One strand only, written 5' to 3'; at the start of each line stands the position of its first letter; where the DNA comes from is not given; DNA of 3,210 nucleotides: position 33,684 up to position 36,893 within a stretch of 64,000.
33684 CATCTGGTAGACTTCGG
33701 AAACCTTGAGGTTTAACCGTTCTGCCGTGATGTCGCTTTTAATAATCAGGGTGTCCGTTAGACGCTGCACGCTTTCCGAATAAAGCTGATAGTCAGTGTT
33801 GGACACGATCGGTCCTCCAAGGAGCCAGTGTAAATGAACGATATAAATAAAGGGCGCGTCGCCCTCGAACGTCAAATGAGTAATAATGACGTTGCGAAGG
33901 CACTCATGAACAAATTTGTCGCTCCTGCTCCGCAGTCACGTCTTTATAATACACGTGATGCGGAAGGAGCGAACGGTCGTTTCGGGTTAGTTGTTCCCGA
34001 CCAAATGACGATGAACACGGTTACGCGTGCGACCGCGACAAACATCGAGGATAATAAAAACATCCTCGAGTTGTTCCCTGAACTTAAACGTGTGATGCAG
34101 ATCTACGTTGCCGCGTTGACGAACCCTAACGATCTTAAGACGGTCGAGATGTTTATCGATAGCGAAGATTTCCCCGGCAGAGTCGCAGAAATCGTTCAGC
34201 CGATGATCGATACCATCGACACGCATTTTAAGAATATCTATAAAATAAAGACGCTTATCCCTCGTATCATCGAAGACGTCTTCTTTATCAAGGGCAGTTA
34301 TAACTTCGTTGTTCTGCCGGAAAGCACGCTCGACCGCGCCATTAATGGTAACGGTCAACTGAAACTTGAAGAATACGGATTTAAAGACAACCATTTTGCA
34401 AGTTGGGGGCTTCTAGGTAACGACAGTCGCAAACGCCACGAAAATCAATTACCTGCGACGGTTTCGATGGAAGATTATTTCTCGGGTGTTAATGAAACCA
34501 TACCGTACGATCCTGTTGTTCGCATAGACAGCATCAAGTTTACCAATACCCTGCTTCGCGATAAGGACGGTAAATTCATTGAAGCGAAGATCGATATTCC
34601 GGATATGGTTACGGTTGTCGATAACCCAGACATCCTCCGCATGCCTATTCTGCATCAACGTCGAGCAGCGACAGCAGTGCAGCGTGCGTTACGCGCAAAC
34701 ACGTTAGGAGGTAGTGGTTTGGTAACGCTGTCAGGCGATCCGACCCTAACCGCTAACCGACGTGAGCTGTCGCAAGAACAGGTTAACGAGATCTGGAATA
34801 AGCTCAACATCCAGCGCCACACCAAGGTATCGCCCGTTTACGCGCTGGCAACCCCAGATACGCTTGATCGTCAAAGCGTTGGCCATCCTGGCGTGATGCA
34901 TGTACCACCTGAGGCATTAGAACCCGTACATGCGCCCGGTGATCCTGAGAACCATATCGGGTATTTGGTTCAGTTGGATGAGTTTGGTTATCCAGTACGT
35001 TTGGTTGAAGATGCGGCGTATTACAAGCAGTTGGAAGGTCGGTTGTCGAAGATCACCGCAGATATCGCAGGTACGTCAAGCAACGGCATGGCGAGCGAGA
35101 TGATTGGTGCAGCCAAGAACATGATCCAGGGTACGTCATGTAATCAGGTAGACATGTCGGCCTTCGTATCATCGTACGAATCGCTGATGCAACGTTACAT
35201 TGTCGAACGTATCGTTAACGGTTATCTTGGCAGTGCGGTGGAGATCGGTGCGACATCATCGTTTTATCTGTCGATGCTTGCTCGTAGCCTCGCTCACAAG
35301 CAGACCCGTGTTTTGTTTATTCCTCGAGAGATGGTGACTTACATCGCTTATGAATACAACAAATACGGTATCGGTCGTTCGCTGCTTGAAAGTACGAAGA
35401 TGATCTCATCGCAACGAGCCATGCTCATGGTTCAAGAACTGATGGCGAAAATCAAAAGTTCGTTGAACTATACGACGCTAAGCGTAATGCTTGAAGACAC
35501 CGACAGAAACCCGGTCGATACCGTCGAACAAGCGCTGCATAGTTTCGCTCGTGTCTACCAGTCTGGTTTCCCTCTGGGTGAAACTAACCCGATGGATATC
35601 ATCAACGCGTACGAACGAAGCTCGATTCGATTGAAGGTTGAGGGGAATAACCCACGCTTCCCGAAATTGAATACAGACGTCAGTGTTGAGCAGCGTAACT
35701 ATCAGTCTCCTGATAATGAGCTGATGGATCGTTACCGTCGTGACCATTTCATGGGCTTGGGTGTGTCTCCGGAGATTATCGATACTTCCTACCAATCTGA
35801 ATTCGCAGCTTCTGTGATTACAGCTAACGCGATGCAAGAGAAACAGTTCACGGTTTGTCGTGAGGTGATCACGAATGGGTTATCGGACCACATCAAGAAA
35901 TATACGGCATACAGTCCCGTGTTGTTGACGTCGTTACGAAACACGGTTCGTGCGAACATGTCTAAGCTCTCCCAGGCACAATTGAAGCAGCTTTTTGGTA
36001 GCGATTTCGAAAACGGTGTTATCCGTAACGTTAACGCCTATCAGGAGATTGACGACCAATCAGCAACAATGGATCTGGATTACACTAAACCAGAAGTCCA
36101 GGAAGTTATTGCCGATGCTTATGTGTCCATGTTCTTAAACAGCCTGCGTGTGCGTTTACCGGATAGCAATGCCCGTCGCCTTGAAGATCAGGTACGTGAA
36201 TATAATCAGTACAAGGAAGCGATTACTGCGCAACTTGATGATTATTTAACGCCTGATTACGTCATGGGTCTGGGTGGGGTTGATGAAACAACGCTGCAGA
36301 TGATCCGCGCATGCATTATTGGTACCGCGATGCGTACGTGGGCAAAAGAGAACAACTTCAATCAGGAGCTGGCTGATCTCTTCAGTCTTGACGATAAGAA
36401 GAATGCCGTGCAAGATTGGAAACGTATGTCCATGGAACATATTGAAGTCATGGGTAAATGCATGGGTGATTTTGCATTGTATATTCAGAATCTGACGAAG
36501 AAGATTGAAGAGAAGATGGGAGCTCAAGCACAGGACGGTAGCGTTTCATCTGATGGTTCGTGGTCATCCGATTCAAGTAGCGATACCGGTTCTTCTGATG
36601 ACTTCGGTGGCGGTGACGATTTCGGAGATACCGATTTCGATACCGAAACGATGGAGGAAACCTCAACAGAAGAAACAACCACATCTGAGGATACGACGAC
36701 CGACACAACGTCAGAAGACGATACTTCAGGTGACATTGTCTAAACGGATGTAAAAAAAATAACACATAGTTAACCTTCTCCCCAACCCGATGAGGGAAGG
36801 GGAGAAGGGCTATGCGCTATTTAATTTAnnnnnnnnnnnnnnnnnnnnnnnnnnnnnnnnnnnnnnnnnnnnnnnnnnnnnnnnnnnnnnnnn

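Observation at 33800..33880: Head-to-head divergent gene pairs with essentially no intergenic space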

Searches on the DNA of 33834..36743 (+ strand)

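Call 72: search_dna_similar(query=L002:5000-6700:+, collection=phages, mode=near, max_rows=40, rows=spread)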
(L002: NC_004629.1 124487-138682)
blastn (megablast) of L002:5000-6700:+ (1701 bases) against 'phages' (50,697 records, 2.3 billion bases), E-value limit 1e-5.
Records with a match: 47; places in all: 47; records where one place covers at least 80% of the query: 47.
Best place of each record, by identity: >=99% 18; 95-99% 29.
By first word of the organism name: Pseudomonas 47.
By host as written in the record: Pseudomonas aeruginosa 23; Pseudomonas aeruginosa PAO1 8; - 4; Pseudomonas aeruginosa ATCC 10145 2; Pseudomonas aeruginosa 147 2; Pseudomonas sp. 2; Pseudomonas aeruginosa ATCC 27853 1; Pseudomonas aeruginosa MRSN 3705 1; and 4 more.
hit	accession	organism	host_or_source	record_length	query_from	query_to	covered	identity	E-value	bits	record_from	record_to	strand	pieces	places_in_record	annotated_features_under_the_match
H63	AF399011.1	Pseudomonas phage phiKZ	-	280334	1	1701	100%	100.0%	0e+0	3142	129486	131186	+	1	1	PHIKZ128 | PHIKZ129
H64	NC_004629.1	Pseudomonas phage phiKZ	-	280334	1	1701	100%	100.0%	0e+0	3142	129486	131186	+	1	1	PHIKZ128 | virion structural protein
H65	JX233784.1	Pseudomonas phage PA7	Pseudomonas aeruginosa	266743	1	1701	100%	99.2%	0e+0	3064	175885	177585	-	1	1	hypothetical protein (x2)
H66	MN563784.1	Pseudomonas phage vB_PA32_GUMS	Pseudomonas aeruginosa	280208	1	1701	100%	99.2%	0e+0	3064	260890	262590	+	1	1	hypothetical protein (x2)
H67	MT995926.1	Pseudomonas phage T2P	sewage treatment plant (STP) of a ...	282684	1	1701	100%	99.2%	0e+0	3064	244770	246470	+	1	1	hypothetical protein (x2)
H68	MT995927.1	Pseudomonas phage U1B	Pseudomonas aeruginosa PAO1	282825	1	1701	100%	99.2%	0e+0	3064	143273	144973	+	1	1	hypothetical protein (x2)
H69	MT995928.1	Pseudomonas phage U5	Pseudomonas aeruginosa PAO1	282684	1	1701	100%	99.2%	0e+0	3064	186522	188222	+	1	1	hypothetical protein (x2)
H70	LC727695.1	Pseudomonas phage sp. Brmt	Pseudomonas aeruginosa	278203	1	1701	100%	99.2%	0e+0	3064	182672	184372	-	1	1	hypothetical protein (x2)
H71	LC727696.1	Pseudomonas phage sp. 30-1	Pseudomonas aeruginosa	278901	1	1701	100%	99.2%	0e+0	3064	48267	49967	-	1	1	hypothetical protein (x2)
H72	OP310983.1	Pseudomonas phage Koomba boorn-mokiny kep-wari Wadjak 1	Pseudomonas aeruginosa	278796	1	1701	100%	99.2%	0e+0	3064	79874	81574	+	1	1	hypothetical protein | virion structural protein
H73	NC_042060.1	Pseudomonas phage PA7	Pseudomonas aeruginosa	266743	1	1701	100%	99.2%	0e+0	3064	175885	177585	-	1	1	hypothetical protein | virion structural protein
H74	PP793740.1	Pseudomonas phage vB_PaM_W10-2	Pseudomonas aeruginosa ATCC 27853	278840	1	1701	100%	99.2%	0e+0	3064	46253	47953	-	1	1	hypothetical protein (x2)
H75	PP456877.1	Pseudomonas phage vB_Pae3705-KEN49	Pseudomonas aeruginosa MRSN 3705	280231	1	1701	100%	99.2%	0e+0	3064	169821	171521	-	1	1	hypothetical protein | virion structural protein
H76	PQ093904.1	Pseudomonas phage phi9_PA9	Pseudomonas aeruginosa PAO1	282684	1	1701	100%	99.2%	0e+0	3064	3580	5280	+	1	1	hypothetical protein (x2)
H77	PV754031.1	Pseudomonas phage Bobae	Pseudomonas aeruginosa Ps33 (clinical ...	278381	1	1701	100%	99.2%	0e+0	3064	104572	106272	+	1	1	virion structural protein (x2)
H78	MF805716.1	Pseudomonas phage SL2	Pseudomonas aeruginosa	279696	1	1701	100%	98.6%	0e+0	3014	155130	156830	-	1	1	hypothetical protein (x2)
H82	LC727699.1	Pseudomonas phage sp. LC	Pseudomonas aeruginosa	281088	1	1701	100%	98.1%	0e+0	2964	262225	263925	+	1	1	hypothetical protein (x2)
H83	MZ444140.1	Pseudomonas phage PA7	Pseudomonas aeruginosa Y12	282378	1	1701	100%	97.2%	0e+0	2876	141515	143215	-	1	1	hypothetical protein (x2)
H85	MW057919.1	Pseudomonas phage vB_PaeM_kmuB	Pseudomonas aeruginosa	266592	1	1701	100%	97.0%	0e+0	2859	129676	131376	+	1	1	putative structural protein (x2)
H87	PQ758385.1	Pseudomonas phage 124.01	Pseudomonas aeruginosa 147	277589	1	1701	100%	95.9%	0e+0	2754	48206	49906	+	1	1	hypothetical protein (x2)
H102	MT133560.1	Pseudomonas phage fnug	Pseudomonas aeruginosa PAO1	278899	1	1701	100%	95.7%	0e+0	2737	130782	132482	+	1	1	virion structural protein (x2)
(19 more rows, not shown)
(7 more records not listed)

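Call 73: get_annotated_region(hit=H78, flank=2000)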
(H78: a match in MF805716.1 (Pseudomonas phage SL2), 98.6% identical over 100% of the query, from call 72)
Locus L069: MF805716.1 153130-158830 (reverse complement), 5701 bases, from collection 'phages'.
description: Pseudomonas phage SL2, complete genome.
organism: Pseudomonas phage SL2 (NCBI taxid 2041345)
taxonomy: Viruses; Duplodnaviria; Heunggongvirae; Uroviricota; Caudoviricetes; Phikzvirus; Phikzvirus SL2
host: Pseudomonas aeruginosa; source: hospital sewage; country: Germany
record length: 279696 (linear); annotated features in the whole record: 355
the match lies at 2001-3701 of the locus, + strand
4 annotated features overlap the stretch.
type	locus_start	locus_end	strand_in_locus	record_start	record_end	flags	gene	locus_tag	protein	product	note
CDS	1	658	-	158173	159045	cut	-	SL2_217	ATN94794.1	hypothetical protein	-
CDS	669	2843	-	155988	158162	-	-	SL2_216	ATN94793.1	hypothetical protein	-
CDS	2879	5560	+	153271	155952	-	-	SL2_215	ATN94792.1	hypothetical protein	-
CDS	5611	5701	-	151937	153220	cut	-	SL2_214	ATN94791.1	hypothetical protein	-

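Call 74: get_annotated_region(hit=H82, flank=2000)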
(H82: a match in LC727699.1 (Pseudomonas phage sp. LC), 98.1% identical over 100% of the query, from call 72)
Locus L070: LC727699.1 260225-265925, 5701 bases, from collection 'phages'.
description: Pseudomonas phage sp. LC phiLC DNA, complete genome.
organism: Pseudomonas phage sp. LC (NCBI taxid 2972144)
taxonomy: Viruses; Duplodnaviria; Heunggongvirae; Uroviricota; Caudoviricetes; Phikzvirus
host: Pseudomonas aeruginosa; source: Waste water; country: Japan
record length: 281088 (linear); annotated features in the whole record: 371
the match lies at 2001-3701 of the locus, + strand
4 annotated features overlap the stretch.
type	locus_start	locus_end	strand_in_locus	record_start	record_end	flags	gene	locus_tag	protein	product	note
CDS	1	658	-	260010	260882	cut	-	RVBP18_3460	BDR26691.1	hypothetical protein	-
CDS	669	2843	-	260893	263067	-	-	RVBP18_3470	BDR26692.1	hypothetical protein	-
CDS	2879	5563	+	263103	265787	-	-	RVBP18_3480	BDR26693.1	hypothetical protein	-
CDS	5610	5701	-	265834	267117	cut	-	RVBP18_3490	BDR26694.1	hypothetical protein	-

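Call 75: get_annotated_region(hit=H83, flank=2000)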
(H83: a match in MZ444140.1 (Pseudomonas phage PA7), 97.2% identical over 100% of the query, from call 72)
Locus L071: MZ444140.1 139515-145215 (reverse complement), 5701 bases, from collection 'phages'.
description: Pseudomonas phage PA7, complete genome.
organism: Pseudomonas phage PA7 (NCBI taxid 347330)
taxonomy: Viruses; Duplodnaviria; Heunggongvirae; Uroviricota; Caudoviricetes; Phikzvirus; Phikzvirus PA7
host: -; source: Pseudomonas aeruginosa Y12; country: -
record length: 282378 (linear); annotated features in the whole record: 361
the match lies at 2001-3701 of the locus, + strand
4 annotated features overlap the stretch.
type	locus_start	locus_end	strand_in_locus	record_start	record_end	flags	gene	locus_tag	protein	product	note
CDS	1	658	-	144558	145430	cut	-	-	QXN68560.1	hypothetical protein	-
CDS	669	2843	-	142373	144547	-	-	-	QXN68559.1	hypothetical protein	-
CDS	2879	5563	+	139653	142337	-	-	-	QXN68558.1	hypothetical protein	-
CDS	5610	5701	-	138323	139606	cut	-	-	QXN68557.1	hypothetical protein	-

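Call 76: get_annotated_region(hit=H85, flank=2000)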
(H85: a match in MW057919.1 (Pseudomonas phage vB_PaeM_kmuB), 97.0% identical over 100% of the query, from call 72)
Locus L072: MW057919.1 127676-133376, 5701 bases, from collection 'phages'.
description: Pseudomonas phage vB_PaeM_kmuB, complete genome.
organism: Pseudomonas phage vB_PaeM_kmuB (NCBI taxid 2781362)
taxonomy: Viruses; Duplodnaviria; Heunggongvirae; Uroviricota; Caudoviricetes; Phikzvirus
host: Pseudomonas aeruginosa; source: zoo wastewater; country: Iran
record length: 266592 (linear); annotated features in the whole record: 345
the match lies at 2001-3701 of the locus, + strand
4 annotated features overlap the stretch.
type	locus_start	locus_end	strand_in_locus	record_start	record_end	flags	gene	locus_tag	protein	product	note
CDS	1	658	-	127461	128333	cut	-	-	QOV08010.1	putative structural protein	-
CDS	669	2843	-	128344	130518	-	-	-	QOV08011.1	putative structural protein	-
CDS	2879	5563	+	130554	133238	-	-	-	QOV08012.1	putative structural protein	-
CDS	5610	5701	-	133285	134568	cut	-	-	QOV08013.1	putative structural protein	-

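Call 77: get_annotated_region(hit=H87, flank=2000)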
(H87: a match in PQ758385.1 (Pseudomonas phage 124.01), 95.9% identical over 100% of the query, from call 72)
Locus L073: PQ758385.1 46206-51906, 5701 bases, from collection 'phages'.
description: Pseudomonas phage 124.01, complete genome.
organism: Pseudomonas phage 124.01 (NCBI taxid 3403566)
taxonomy: Viruses; Duplodnaviria; Heunggongvirae; Uroviricota; Caudoviricetes
host: Pseudomonas aeruginosa 147; source: -; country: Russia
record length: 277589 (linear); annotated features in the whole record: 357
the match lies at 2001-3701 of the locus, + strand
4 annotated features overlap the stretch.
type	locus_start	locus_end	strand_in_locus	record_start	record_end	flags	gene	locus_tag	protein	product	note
CDS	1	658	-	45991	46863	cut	-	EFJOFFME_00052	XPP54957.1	hypothetical protein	-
CDS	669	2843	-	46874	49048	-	-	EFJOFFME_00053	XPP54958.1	hypothetical protein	-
CDS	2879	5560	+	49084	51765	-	-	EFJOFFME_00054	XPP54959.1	hypothetical protein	-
CDS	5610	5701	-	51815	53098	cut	-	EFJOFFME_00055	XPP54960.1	hypothetical protein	-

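Call 78: get_annotated_region(hit=H102, flank=2000)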
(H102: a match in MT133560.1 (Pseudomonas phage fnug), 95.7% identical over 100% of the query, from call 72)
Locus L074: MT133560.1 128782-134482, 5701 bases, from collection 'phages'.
description: Pseudomonas phage fnug, complete genome.
organism: Pseudomonas phage fnug (NCBI taxid 2719836)
taxonomy: Viruses; Duplodnaviria; Heunggongvirae; Uroviricota; Caudoviricetes; Phikzvirus; Phikzvirus phiKZ
host: Pseudomonas aeruginosa PAO1; source: wastewater; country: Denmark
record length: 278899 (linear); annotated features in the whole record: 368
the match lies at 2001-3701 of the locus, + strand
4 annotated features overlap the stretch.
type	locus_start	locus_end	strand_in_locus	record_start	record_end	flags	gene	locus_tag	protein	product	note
CDS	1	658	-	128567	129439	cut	-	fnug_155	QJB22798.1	hypothetical protein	PVOGs: VOG7651; PHIKZ127 [Pseudomonas virus phiKZ]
CDS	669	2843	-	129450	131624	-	-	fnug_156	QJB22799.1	virion structural protein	PVOGs: VOG3265; virion structural protein [Pseudomonas phage Noxifer]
CDS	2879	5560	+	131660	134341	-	-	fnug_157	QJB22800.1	virion structural protein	PVOGs: VOG3264; virion structural protein [Pseudomonas phage 201phi2-1]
CDS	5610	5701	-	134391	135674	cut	-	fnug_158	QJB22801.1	virion structural protein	PVOGs: VOG3269; virion structural protein [Pseudomonas phage 201phi2-1]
